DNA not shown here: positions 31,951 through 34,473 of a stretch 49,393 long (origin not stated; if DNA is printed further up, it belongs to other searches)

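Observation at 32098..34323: Heme A synthase (CtaA/COX15) fused in frame to a type II NADH dehydrogenase - a possible self-sufficient heme A synthase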

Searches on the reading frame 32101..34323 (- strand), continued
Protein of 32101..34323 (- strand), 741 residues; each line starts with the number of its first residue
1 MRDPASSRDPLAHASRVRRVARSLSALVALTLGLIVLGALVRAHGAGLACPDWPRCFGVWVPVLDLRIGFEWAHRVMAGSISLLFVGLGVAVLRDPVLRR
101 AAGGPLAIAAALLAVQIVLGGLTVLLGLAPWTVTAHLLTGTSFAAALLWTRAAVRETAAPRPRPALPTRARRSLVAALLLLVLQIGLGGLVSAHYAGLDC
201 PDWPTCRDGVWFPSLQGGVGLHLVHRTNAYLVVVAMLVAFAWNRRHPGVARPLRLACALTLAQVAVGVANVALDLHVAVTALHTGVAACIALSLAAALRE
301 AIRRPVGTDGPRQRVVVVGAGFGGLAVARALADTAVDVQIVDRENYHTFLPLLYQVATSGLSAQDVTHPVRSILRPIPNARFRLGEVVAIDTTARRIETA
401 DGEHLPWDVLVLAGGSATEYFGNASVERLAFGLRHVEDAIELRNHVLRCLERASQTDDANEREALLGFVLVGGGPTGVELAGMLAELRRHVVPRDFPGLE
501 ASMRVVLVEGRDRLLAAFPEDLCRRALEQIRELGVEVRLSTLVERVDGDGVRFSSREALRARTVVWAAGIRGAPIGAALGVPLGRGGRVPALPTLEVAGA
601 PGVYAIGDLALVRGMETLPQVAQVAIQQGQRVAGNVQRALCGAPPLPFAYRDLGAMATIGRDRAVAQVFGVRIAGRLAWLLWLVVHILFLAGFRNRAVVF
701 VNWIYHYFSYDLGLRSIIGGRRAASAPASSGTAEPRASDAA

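Call 69: fold_search(model_id=the predicted structure, library=pdb)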
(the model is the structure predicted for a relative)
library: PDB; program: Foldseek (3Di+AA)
matches with E <= 10: 1495; with E <= 0.001: 527
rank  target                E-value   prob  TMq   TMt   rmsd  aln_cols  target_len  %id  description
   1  9mqy_A                7.9e-33  1.00  0.51  0.84   2.8       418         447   38  Structure of mycobacterial NDH2 (type II NADH:quinone oxidoreductase) (released 2025-01-22)
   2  9mqz_A                1.0e-32  1.00  0.51  0.83   2.8       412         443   38  Structure of mycobacterial NDH2 (type II NADH:quinone oxidoreductase) with 2-mercapto-quinazolinone inhibitor. (released 2025-01-22)
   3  9a63_B                6.2e-27  1.00  0.48  0.89   2.4       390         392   27  Integrative model of YJLC-YJLD by crosslinking MS and deep learning (released 2024-09-18)
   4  5yjw                  9.8e-27  1.00  0.50  0.80   3.4       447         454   25  Structure of the Ndi1 protein from Saccharomyces cerevisiae in complex with the competitive inhibitor, stigmatellin. (released 2018-02-14)
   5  4nwz_A                1.1e-26  1.00  0.49  0.89   2.8       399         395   27  Structure of bacterial type II NADH dehydrogenase from Caldalkalibacillus thermarum at 2.5A resolution (released 2014-02-19)
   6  5kmr_A                1.5e-26  1.00  0.49  0.89   2.8       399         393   27  The structure of type II NADH dehydrogenase from Caldalkalibacillus thermarum complexed with NAD+ at 3.0 angstrom reso (released 2017-01-25)
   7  5kmq_A                1.5e-26  1.00  0.49  0.89   2.8       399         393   27  The structure of I379E variant of type II NADH dehydrogenase from Caldalkalibacillus thermarum (released 2017-01-25)
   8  5na1                  1.9e-26  1.00  0.48  0.87   2.2       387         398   29  NADH:quinone oxidoreductase (NDH-II) from Staphylococcus aureus - holoprotein structure - 2.32 A resolution (released 2018-01-10)
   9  4g9k_A                2.2e-26  1.00  0.50  0.78   3.8       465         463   24  Structure of the Ndi1 protein from Saccharomyces cerevisiae (released 2012-09-05)
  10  4nwz_C                4.6e-26  1.00  0.48  0.88   2.9       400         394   27  Structure of bacterial type II NADH dehydrogenase from Caldalkalibacillus thermarum at 2.5A resolution (released 2014-02-19)
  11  4g6g_B                5.0e-26  1.00  0.49  0.77   3.9       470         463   23  Crystal structure of NDH with TRT (released 2012-10-24)
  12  5kmp_A                5.5e-26  1.00  0.47  0.87   2.4       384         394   28  The structure of G164E variant of type II NADH dehydrogenase from Caldalkalibacillus thermarum (released 2017-01-25)
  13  5kmq_D                5.8e-26  1.00  0.48  0.88   2.9       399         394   27  The structure of I379E variant of type II NADH dehydrogenase from Caldalkalibacillus thermarum (released 2017-01-25)
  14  4g6g_A                6.3e-26  1.00  0.50  0.77   3.9       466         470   23  Crystal structure of NDH with TRT (released 2012-10-24)
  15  5kmp_B                8.3e-26  1.00  0.48  0.88   2.9       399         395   26  The structure of G164E variant of type II NADH dehydrogenase from Caldalkalibacillus thermarum (released 2017-01-25)
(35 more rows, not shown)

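Call 72: find_encoding_contigs(protein=P0063, flank=4000, max_places=1)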
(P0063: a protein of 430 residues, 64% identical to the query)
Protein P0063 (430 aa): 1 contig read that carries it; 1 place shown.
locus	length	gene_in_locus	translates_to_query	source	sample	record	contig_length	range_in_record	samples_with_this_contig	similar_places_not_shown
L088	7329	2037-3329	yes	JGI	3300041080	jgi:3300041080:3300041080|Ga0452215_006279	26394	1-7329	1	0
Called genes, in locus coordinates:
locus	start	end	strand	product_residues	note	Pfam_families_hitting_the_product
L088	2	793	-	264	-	?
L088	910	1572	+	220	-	PF00440:TetR_N, PF13972:TetR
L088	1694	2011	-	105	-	PF08755:YccV-like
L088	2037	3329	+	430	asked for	PF01266:DAO (faint), PF01494:FAD_binding_3 (faint), PF07992:Pyr_redox_2, PF13450:NAD_binding_8 (faint), PF00070:Pyr_redox, PF22366:NDH2_C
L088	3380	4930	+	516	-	PF00881:Nitroreductase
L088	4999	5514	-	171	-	PF15956:DUF4760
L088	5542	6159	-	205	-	PF07040:DUF1326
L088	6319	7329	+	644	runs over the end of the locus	PF07715:Plug, PF00593:TonB_dep_Rec_b-barrel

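Call 73: find_encoding_contigs(protein=P0056, flank=4000, max_places=1)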
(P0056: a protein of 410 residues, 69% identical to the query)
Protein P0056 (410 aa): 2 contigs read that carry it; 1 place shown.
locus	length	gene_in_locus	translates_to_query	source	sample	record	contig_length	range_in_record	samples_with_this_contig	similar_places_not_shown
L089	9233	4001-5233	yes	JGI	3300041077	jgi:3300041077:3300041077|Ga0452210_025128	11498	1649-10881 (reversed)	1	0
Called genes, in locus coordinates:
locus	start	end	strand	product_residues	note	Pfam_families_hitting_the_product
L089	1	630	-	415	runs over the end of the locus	?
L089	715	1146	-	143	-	-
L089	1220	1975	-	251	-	PF01061:ABC2_membrane, PF12679:ABC2_membrane_2 (weak), PF12730:ABC2_membrane_4, PF12698:ABC2_membrane_3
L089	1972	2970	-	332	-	PF00005:ABC_tran, PF13304:AAA_21, PF13732:DrrA1-3_C (faint)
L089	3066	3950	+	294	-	PF02628:COX15-CtaA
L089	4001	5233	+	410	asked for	PF01266:DAO (faint), PF07992:Pyr_redox_2, PF13450:NAD_binding_8 (faint), PF00070:Pyr_redox, PF22366:NDH2_C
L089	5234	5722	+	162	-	-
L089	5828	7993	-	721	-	PF00884:Sulfatase, PF01663:Phosphodiest, PF03704:BTAD (weak), PF13432:TPR_16, PF14559:TPR_19, PF13371:TPR_9 (weak), PF13432:TPR_16, PF14559:TPR_19, +13 more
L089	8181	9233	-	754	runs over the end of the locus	PF00884:Sulfatase, PF01663:Phosphodiest, PF16347:SGSH_C, PF13432:TPR_16, PF14559:TPR_19, PF13429:TPR_15 (weak), PF13432:TPR_16 (weak), PF14559:TPR_19, +18 more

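Call 80: find_encoding_contigs(protein=P0050, flank=6000, max_places=1)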
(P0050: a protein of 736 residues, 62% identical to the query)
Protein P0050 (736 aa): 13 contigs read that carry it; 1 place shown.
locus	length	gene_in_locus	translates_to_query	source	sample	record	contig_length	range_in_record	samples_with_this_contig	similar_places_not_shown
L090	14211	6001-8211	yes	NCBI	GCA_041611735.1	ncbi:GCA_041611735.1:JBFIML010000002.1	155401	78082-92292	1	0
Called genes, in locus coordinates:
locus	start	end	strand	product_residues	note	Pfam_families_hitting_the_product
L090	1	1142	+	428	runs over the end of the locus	PF00285:Citrate_synt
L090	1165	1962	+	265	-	PF01063:Aminotran_4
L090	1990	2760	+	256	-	PF00106:adh_short, PF08659:KR (weak), PF13561:adh_short_C2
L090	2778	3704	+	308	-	PF01370:Epimerase, PF08338:DUF1731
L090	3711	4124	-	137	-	-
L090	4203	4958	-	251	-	PF01061:ABC2_membrane, PF12679:ABC2_membrane_2 (weak), PF12730:ABC2_membrane_4 (weak), PF12698:ABC2_membrane_3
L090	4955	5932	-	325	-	PF00005:ABC_tran, PF13304:AAA_21 (weak), PF13732:DrrA1-3_C (weak)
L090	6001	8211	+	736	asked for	PF02628:COX15-CtaA, PF01266:DAO (faint), PF07992:Pyr_redox_2, PF13450:NAD_binding_8 (faint), PF00070:Pyr_redox, PF22366:NDH2_C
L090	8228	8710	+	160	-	-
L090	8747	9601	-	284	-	PF22622:MFE-2_hydrat-2_N, PF01575:MaoC_dehydratas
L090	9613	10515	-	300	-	PF00106:adh_short, PF08659:KR, PF13561:adh_short_C2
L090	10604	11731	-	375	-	PF11583:AurF (weak)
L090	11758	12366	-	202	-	PF00440:TetR_N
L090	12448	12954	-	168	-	PF03745:DUF309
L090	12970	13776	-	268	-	PF00106:adh_short, PF01370:Epimerase (weak), PF08659:KR, PF13561:adh_short_C2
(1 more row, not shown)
